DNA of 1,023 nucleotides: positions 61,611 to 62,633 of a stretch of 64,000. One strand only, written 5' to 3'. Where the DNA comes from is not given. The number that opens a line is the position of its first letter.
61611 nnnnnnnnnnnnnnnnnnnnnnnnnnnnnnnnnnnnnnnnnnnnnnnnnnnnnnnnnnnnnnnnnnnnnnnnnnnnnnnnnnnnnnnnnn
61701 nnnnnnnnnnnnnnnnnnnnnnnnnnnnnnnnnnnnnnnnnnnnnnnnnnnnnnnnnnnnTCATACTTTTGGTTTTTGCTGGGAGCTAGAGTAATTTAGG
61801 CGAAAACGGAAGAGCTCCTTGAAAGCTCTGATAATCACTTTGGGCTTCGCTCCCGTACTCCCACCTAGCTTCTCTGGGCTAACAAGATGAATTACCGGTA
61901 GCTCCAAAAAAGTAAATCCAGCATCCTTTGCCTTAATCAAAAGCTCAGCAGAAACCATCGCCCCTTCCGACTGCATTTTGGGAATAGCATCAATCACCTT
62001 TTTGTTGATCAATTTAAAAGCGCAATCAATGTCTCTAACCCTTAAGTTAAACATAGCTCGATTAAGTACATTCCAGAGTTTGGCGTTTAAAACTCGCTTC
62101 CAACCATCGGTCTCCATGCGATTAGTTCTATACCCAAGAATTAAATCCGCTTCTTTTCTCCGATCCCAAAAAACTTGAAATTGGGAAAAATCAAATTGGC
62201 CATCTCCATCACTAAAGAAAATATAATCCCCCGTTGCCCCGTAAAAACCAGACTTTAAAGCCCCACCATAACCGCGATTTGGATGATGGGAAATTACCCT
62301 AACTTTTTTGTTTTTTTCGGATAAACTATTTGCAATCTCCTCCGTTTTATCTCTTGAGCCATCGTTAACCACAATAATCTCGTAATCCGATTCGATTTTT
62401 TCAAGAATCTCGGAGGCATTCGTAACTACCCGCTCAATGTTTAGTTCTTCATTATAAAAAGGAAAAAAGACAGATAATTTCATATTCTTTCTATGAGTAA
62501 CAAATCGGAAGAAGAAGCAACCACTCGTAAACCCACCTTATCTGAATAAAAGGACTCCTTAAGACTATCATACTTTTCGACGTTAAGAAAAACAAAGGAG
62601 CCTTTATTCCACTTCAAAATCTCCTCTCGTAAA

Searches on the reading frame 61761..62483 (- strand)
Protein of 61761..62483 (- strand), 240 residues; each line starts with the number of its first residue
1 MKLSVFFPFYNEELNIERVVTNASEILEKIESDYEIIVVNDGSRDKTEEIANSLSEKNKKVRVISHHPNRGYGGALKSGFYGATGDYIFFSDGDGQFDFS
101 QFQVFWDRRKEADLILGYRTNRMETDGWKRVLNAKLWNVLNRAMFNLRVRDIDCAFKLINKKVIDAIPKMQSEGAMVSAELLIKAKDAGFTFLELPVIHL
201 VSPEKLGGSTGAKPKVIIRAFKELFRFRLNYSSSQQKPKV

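Call 70: search_protein_families(library=pfam, proteins=[window:61761-62483:-], max_evalue=0.001)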
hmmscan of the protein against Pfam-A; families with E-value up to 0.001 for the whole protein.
window:61761-62483:- (240 aa): 2 families
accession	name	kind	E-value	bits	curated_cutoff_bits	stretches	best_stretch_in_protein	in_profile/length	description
PF00535.33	Glycos_transf_2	-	4.6e-30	105.2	23.3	1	4-165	1-165/168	Glycosyl transferase family 2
PF10111.15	Glyco_tranf_2_2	-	2.7e-08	34.1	27.3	1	4-96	1-93/276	Glycosyltransferase like family 2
